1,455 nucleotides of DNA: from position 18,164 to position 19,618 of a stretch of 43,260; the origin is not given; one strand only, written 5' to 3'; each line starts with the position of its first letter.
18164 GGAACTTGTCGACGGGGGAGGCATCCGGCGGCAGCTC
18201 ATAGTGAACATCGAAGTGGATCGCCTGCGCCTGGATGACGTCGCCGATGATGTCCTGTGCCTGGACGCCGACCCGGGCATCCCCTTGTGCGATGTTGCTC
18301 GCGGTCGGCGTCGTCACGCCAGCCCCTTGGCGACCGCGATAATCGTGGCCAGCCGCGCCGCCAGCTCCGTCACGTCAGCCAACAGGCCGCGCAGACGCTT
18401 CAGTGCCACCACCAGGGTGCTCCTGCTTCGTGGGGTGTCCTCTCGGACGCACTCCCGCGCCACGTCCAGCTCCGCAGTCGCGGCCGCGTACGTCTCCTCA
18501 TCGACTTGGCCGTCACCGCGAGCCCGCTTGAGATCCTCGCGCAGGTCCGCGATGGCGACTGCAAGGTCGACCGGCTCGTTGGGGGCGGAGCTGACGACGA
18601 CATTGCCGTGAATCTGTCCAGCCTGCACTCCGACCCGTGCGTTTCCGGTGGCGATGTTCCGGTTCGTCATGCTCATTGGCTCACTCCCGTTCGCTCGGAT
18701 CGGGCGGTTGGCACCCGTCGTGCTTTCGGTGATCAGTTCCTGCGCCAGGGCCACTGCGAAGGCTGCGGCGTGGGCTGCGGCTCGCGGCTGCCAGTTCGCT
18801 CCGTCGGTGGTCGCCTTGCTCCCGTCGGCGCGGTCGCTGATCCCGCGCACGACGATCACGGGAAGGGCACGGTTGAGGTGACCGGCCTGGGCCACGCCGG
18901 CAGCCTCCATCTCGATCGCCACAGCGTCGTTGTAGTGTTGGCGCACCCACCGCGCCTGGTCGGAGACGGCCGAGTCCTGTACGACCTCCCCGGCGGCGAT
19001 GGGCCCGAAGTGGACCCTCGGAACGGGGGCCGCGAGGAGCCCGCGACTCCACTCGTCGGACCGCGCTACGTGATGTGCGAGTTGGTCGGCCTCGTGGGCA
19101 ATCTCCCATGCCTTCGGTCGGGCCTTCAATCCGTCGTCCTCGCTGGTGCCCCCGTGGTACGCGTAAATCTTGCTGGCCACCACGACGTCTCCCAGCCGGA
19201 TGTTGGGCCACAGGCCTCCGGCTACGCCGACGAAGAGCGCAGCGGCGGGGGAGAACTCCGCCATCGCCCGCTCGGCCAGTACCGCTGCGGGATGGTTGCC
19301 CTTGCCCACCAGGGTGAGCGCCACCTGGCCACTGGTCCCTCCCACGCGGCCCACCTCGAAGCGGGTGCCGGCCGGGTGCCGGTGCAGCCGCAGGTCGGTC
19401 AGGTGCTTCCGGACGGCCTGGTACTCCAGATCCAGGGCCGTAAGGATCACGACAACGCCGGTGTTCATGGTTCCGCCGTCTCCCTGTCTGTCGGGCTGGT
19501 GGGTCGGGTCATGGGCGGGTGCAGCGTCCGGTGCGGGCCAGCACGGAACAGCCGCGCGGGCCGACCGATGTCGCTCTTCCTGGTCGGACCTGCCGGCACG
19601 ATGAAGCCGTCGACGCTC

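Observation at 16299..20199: Nudix(NrtR-like) - PNP-family nucleosidase - four-TM protein operon: candidate undescribed nucleotide-depletion conflict system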

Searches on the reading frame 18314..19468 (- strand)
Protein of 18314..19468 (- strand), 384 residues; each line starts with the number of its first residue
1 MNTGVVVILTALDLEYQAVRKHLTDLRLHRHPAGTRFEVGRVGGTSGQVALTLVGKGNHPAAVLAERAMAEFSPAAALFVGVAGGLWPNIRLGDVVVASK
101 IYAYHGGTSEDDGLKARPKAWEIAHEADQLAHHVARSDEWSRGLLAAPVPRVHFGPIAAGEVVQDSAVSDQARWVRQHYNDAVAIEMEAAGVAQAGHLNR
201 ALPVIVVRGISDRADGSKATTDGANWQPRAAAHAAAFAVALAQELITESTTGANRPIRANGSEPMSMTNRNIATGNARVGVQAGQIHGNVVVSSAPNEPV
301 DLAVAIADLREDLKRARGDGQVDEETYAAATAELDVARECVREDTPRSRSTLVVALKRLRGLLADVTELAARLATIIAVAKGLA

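Call 3: search_protein_families(library=pfam, proteins=[window:18314-19468:-], max_evalue=0.1)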
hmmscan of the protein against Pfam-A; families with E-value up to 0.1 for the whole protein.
window:18314-19468:- (384 aa): 2 families
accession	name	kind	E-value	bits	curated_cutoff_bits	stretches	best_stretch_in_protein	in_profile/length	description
PF01048.26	PNP_UDP_1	-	4.8e-32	111.7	25.1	1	6-241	2-231/233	Phosphorylase superfamily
PF19631.4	Trypco2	-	0.005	17.5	24.2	0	300-345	1-46/78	Trypsin-co-occurring domain 2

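Call 4: search_protein_families(library=padloc, proteins=[window:18314-19468:-], max_evalue=0.1)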
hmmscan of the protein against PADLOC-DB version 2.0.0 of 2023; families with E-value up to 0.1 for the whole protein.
window:18314-19468:- (384 aa): 2 families
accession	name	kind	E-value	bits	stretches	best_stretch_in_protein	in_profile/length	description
PDLC00759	Effector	-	1e-20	71.8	1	6-236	244-491/506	PN-superfamily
PDLC04726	PDC-M60C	-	7.9e-13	46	1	56-241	206-397/407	-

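Call 5: search_protein_families(library=ncbifam, proteins=[window:18314-19468:-], max_evalue=0.1)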
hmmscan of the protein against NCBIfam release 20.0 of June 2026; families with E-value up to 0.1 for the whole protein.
window:18314-19468:- (384 aa): 13 families
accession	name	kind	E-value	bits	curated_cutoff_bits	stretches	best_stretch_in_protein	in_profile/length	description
NF004079.0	PRK05584.1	equivalog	4.5e-27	95.1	169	1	6-242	3-227/232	5'-methylthioadenosine/adenosylhomocysteine nucleosidase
TIGR03664.1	fut_nucase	equivalog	6.4e-18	65.3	124.7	1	6-238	1-223/228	futalosine hydrolase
TIGR01704.1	MTA_SAH-Nsdase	equivalog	2.4e-14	53.4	73.8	1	8-237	4-221/229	5'-methylthioadenosine/S-adenosylhomocysteine nucleosidase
NF011286.0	PRK14697.1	equivalog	3.2e-13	49.8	260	1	8-231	6-213/233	bifunctional 5'-methylthioadenosine/S-adenosylhomocysteine nucleosidase/phosphatase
NF005213.0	PRK06698.1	equivalog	6.8e-13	48.2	768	1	8-241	6-223/459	bifunctional 5'-methylthioadenosine/S-adenosylhomocysteine nucleosidase/phosphatase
TIGR03468.1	HpnG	hypoth_equivalog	2.4e-11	43.6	187.1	2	135-221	81-165/212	hopanoid-associated phosphorylase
NF006087.0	PRK08236.1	equivalog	3.9e-10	39.8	213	1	5-214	6-190/219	futalosine hydrolase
NF005476.0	PRK07077.1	equivalog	1.1e-05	24.9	215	1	80-215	60-174/243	phosphorylase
NF005221.0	PRK06714.1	equivalog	3.3e-05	23.5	218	1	54-221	49-204/236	S-adenosylhomocysteine nucleosidase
NF005500.0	PRK07115.1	equivalog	0.0015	17.8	264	0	50-98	66-113/261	AMP nucleosidase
TIGR01718.1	Uridine-psphlse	equivalog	0.0027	17.1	280.3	1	54-106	60-111/245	uridine phosphorylase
NF004489.0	PRK05819.1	subfamily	0.0073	15.6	230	1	49-215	58-208/236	DeoD-type purine-nucleoside phosphorylase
TIGR01721.1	AMN-like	hypoth_equivalog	0.034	13.3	307.2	0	56-99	69-112/269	AMP nucleosidase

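Call 15: find_homologous_proteins(query=window:18314-19468:-)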
Query window:18314-19468:- (384 aa): 2323 proteins with E <= 0.001 among 8000 candidates; the best 120 are listed.
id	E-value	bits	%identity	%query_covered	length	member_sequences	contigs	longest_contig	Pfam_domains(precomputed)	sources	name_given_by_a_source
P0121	9.3e-243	822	100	100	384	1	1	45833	PF01048.27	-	-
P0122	7.9e-186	635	78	100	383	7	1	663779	PF01048.27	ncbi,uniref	ncbi:5'-methylthioadenosine/S-adenosylhomocysteine nucleosidase [Micromonospora chersina]|uniref:5'-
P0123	6.8e-183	626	76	100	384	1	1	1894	PF01048.27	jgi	jgi:8-oxo-dGTP diphosphatase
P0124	5.0e-182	623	77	100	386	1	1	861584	PF01048.27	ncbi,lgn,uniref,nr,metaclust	ncbi:5'-methylthioadenosine/S-adenosylhomocysteine nucleosidase [Micromonospora mirobrigensis]|unire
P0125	3.9e-181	620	75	100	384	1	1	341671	PF01048.27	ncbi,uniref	ncbi:5'-methylthioadenosine/S-adenosylhomocysteine nucleosidase [Micromonospora avicenniae]|uniref:5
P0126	1.2e-180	618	75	100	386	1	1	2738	PF01048.27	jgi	jgi:adenosylhomocysteine nucleosidase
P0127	2.8e-180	617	76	100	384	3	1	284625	PF01048.27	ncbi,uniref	ncbi:5'-methylthioadenosine/S-adenosylhomocysteine nucleosidase family protein [Micromonospora palom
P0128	1.1e-178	612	76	100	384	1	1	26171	PF01048.27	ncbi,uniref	ncbi:purine phosphorylase [Micromonospora sp. LOL_024]|uniref:5'-methylthioadenosine/S-adenosylhomoc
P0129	1.1e-178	612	76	96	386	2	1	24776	PF01048.27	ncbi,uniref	ncbi:5'-methylthioadenosine/S-adenosylhomocysteine nucleosidase [Micromonospora musae]|uniref:5'-met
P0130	1.6e-178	611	74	100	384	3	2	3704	PF01048.27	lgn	-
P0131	2.8e-178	610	75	100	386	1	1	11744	PF01048.27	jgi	jgi:adenosylhomocysteine nucleosidase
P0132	3.3e-178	610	76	95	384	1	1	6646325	PF01048.27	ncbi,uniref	ncbi:5'-methylthioadenosine/S-adenosylhomocysteine nucleosidase family protein [Micromonospora sp. I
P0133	4.1e-178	610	75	100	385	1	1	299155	PF01048.27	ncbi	-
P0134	2.0e-177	608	74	100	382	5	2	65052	PF01048.27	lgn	-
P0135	2.6e-177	607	74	100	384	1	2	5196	PF01048.27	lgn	-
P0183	2.4e-168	578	73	99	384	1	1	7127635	PF01048.27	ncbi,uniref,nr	ncbi:5'-methylthioadenosine/S-adenosylhomocysteine nucleosidase [Micromonospora sp. WMMD1120]|uniref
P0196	6.6e-165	566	72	99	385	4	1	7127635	PF01048.27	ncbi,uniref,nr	ncbi:5'-methylthioadenosine/S-adenosylhomocysteine nucleosidase [Micromonospora sp. WMMD1120]|uniref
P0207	6.6e-157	540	69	100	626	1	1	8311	PF21906.3,PF01048.27,PF00293.35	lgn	-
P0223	6.2e-148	511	64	100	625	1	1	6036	PF21906.3,PF01048.27,PF00293.35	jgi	jgi:ADP-ribose pyrophosphatase YjhB (NUDIX family)/nucleoside phosphorylase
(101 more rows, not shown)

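Call 44: predict_structure(alignment_id=A2)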
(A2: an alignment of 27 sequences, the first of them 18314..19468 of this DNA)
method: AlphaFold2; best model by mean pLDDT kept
length: 384 residues; sequences in the alignment: 27
mean_pLDDT: 69.5   pTM: 0.61
mean pLDDT of the five models: 69.5, 69.0, 68.8, 62.1, 61.2
residues with pLDDT >= 90: 60; 70-90: 177; 50-70: 64; < 50: 83
segments of 3 or more residues with pLDDT < 50: 105-117, 161-173, 219-223, 252-298
pLDDT, mean of each block of 10 residues (from residue 1): 76 91 91 82 81 78 84 89 71 83 49 45 79 88 76 74 39 50 63 75 83 60 69 93 81 36 25 24 23 38 88 89 84 90 80 78 68 74 61
secondary structure, 60 per line:
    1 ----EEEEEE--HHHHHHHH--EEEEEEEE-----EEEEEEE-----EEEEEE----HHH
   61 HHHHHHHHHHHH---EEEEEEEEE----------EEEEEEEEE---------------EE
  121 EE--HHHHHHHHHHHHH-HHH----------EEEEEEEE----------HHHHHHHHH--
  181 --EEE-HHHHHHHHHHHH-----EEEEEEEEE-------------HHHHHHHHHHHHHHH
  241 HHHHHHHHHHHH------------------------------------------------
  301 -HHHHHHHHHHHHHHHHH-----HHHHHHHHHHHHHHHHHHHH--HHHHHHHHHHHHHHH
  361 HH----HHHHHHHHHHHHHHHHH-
elements in order: E5-10 H13-20 E23-30 E36-42 E48-53 H58-72 E76-84 E95-103 E119-122 H125-137 E152-159 H170-178 E183-185 H187-198 E204-212 H226-252 H302-318 H324-343 H346-362 H367-383

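Call 46: search_solved_structures(query=A2, max_evalue=0.001)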
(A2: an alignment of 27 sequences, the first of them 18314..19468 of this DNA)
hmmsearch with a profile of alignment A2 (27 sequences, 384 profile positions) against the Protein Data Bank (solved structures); distinct sequences matched with E-value up to 0.001: 41.
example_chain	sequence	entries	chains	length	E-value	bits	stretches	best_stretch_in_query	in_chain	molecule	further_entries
4wkb_A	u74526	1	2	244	1.1e-18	70.5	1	7-244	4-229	5'-methylthioadenosine/S-adenosylhomocysteine nucleosidase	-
5ue1_A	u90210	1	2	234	2.5e-18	69.3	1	5-217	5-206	5'-methylthioadenosine/S-adenosylhomocysteine nucleosidase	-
4x24_A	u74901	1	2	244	3.2e-18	69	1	7-244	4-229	5'-methylthioadenosine/S-adenosylhomocysteine nucleosidase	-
3dp9_A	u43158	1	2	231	3.3e-18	69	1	7-236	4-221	MTA/SAH nucleosidase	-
3eei_A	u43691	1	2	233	3.5e-18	68.9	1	2-241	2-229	5-methylthioadenosine nucleosidase/S-adenosylhomocysteine nucleosidase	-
4qez_B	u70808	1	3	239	1.6e-17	66.7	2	148-252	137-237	5'-methylthioadenosine/S-adenosylhomocysteine nucleosidase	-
4gmh_A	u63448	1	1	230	7.7e-17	64.5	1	5-243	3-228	5'-methylthioadenosine/S-adenosylhomocysteine nucleosidase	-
3bl6_A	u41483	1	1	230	9.4e-17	64.2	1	5-243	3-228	5'-methylthioadenosine nucleosidase/S-adenosylhomocysteine nucleosidase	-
4f1w_A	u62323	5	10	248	1.3e-14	57.1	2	174-220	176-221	5'-methylthioadenosine/S-adenosylhomocysteine nucleosidase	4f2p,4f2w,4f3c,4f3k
4wkc_A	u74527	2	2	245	3.7e-14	55.6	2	174-248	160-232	5'-methylthioadenosine/S-adenosylhomocysteine nucleosidase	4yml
1jys_A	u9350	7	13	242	6.5e-14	54.8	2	174-238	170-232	MTA/SAH nucleosidase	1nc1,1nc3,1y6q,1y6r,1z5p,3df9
3o4v_A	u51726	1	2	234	7.9e-14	54.5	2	174-238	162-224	MTA/SAH nucleosidase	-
1z5n_A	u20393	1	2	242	2.8e-13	52.7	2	174-238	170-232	MTA/SAH nucleosidase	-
1z5o_A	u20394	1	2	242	4.4e-13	52.1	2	174-237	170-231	MTA/SAH nucleosidase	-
4g89_A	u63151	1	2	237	5.9e-13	51.7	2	174-234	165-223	5'-methylthioadenosine/S-adenosylhomocysteine nucleosidase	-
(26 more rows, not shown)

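Call 58: fold_search(model_id=the predicted structure, library=pdb)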
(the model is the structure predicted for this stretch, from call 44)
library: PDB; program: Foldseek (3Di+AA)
matches with E <= 10: 1332; with E <= 0.001: 667
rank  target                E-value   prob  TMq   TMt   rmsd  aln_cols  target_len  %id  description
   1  3dp9_A                1.3e-17  1.00  0.51  0.82   3.7       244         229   24  Crystal structure of Vibrio cholerae 5'-methylthioadenosine/S-adenosyl homocysteine nucleosidase (MTAN) complexed with (released 2009-03-10)
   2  3dp9_C                1.8e-17  1.00  0.50  0.81   3.7       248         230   21  Crystal structure of Vibrio cholerae 5'-methylthioadenosine/S-adenosyl homocysteine nucleosidase (MTAN) complexed with (released 2009-03-10)
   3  4x24_A                2.3e-17  1.00  0.51  0.79   3.9       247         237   23  Crystal structure of Vibrio cholerae 5'-methylthioadenosine/S-adenosyl homocysteine nucleosidase (MTAN) complexed with (released 2015-08-19)
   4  4wkb_A                5.5e-17  1.00  0.50  0.79   3.9       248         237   21  Crystal structure of Vibrio cholerae 5'-methylthioadenosine/S-adenosyl homocysteine nucleosidase (MTAN) complexed with (released 2015-08-19)
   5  4f2p_B                1.4e-16  1.00  0.51  0.78   3.9       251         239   22  Crystal structure of 5'-methylthioadenosine/S-adenosylhomocysteine nucleosidase from Salmonella enterica with diEtglyc (released 2013-05-01)
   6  4f3c_A                2.0e-16  1.00  0.51  0.81   3.8       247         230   23  Crystal structure of 5'-methylthioadenosine/S-adenosylhomocysteine nucleosidase from Salmonella enterica with butyl-th (released 2013-05-01)
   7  4f2w_B                2.3e-16  1.00  0.50  0.78   3.9       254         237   21  Crystal structure of 5'-methylthioadenosine/S-adenosylhomocysteine nucleosidase from Salmonella enterica with methyl-t (released 2013-05-01)
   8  3eei_A                3.2e-16  1.00  0.51  0.81   3.8       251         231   22  Crystal structure of 5'-methylthioadenosine/S-adenosylhomocysteine nucleosidase from neisseria meningitidis in complex (released 2009-09-08)
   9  1z5o_A                3.6e-16  1.00  0.52  0.81   3.8       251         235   22  Crystal structure of MTA/AdoHcy nucleosidase Asp197Asn mutant complexed with 5'-methylthioadenosine (released 2005-10-04)
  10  1nc1_A                3.8e-16  1.00  0.51  0.81   3.8       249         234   22  Crystal structure of E. coli MTA/AdoHcy nucleosidase complexed with 5'-methylthiotubercidin (MTH) (released 2003-11-25)
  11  1nc1_B                3.8e-16  1.00  0.50  0.80   3.9       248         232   23  Crystal structure of E. coli MTA/AdoHcy nucleosidase complexed with 5'-methylthiotubercidin (MTH) (released 2003-11-25)
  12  4g89_A                4.0e-16  1.00  0.50  0.80   3.9       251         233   20  Crystal structure of k. pneumoniae mta/adohcy nucleosidase in complex with fragmented s-adenosyl-l-homocysteine (released 2012-09-19)
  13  6po4_B                4.5e-16  1.00  0.51  0.81   4.0       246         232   23  2.1 Angstrom Resolution Crystal Structure of 5'-methylthioadenosine/S-adenosylhomocysteine nucleosidase (mtnN) from Ha (released 2019-07-17)
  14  4yml                  4.8e-16  1.00  0.51  0.81   3.9       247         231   23  Crystal structure of Escherichia coli 5'-methylthioadenosine/S-adenosyl homocysteine nucleosidase (MTAN) complexed with  (released 2015-08-26)
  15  4f1w_B                4.8e-16  1.00  0.51  0.80   3.9       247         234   23  Crystal structure of 5'-methylthioadenosine/S-adenosylhomocysteine nucleosidase from Salmonella enterica with Adenine (released 2013-05-01)
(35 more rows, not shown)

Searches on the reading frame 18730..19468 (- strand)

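Call 94: search_solved_structures(query=window:18730-19468:-, max_evalue=1e-8, show_alignments=2)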
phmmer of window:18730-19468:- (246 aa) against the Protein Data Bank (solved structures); distinct sequences matched with E-value up to 1e-8: 21.
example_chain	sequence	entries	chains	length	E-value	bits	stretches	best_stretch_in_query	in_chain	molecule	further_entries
3dp9_A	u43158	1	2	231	7.7e-16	61.5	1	11-241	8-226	MTA/SAH nucleosidase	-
4wkb_A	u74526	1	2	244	9e-16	61.2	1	11-241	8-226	5'-methylthioadenosine/S-adenosylhomocysteine nucleosidase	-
4x24_A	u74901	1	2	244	3.5e-15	59.3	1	11-241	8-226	5'-methylthioadenosine/S-adenosylhomocysteine nucleosidase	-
3eei_A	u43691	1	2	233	4.2e-12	49.3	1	5-240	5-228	5-methylthioadenosine nucleosidase/S-adenosylhomocysteine nucleosidase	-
5ue1_A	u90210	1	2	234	1e-11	47.9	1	9-219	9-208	5'-methylthioadenosine/S-adenosylhomocysteine nucleosidase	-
4qez_B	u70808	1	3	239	1.5e-11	47.4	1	7-245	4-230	5'-methylthioadenosine/S-adenosylhomocysteine nucleosidase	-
1zos_A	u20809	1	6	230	1.9e-11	47.1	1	11-215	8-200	5'-methylthioadenosine / S-adenosylhomocysteine nucleosidase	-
3mms_A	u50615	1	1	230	3.6e-11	46.2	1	12-215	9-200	5'-methylthioadenosine / S-adenosylhomocysteine nucleosidase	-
4f1w_A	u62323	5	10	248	1e-10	44.7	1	12-217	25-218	5'-methylthioadenosine/S-adenosylhomocysteine nucleosidase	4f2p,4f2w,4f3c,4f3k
3o4v_A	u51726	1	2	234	1.1e-10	44.6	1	31-218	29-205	MTA/SAH nucleosidase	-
1jys_A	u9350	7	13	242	1.2e-10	44.5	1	31-218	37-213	MTA/SAH nucleosidase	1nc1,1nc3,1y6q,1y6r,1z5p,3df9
4wkc_A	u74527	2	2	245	1.3e-10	44.3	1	31-218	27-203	5'-methylthioadenosine/S-adenosylhomocysteine nucleosidase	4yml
1z5n_A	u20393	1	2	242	1.8e-10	43.9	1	33-218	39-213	MTA/SAH nucleosidase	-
1z5o_A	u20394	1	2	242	5.7e-10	42.3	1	31-218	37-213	MTA/SAH nucleosidase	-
6po4_A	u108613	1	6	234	7.7e-10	41.8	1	8-241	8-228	5'-methylthioadenosine/S-adenosylhomocysteine nucleosidase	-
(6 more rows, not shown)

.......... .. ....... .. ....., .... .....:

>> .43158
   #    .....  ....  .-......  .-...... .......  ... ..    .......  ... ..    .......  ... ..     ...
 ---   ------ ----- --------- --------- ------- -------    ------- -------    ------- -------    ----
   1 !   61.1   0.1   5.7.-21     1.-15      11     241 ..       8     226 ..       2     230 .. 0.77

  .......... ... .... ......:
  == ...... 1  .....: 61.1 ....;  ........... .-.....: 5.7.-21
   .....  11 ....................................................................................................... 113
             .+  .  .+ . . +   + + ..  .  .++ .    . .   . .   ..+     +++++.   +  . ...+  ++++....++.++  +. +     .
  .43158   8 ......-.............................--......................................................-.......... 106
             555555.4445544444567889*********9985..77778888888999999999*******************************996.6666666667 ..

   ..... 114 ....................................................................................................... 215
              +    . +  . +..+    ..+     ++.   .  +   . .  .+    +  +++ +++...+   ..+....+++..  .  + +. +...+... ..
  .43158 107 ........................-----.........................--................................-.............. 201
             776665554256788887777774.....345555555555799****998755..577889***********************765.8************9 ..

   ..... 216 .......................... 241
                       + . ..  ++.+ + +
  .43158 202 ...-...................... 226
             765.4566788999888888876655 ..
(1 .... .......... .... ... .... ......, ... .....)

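Call 119: search_protein_families(library=padloc, proteins=[window:18730-19468:-], max_evalue=0.1)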
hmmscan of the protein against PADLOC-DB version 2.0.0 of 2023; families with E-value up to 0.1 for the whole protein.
window:18730-19468:- (246 aa): 2 families
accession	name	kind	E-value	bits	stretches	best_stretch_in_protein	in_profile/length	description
PDLC00759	Effector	-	2.1e-21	74.1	1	6-236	244-491/506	PN-superfamily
PDLC04726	PDC-M60C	-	3.3e-13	47.3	1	56-237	206-393/407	-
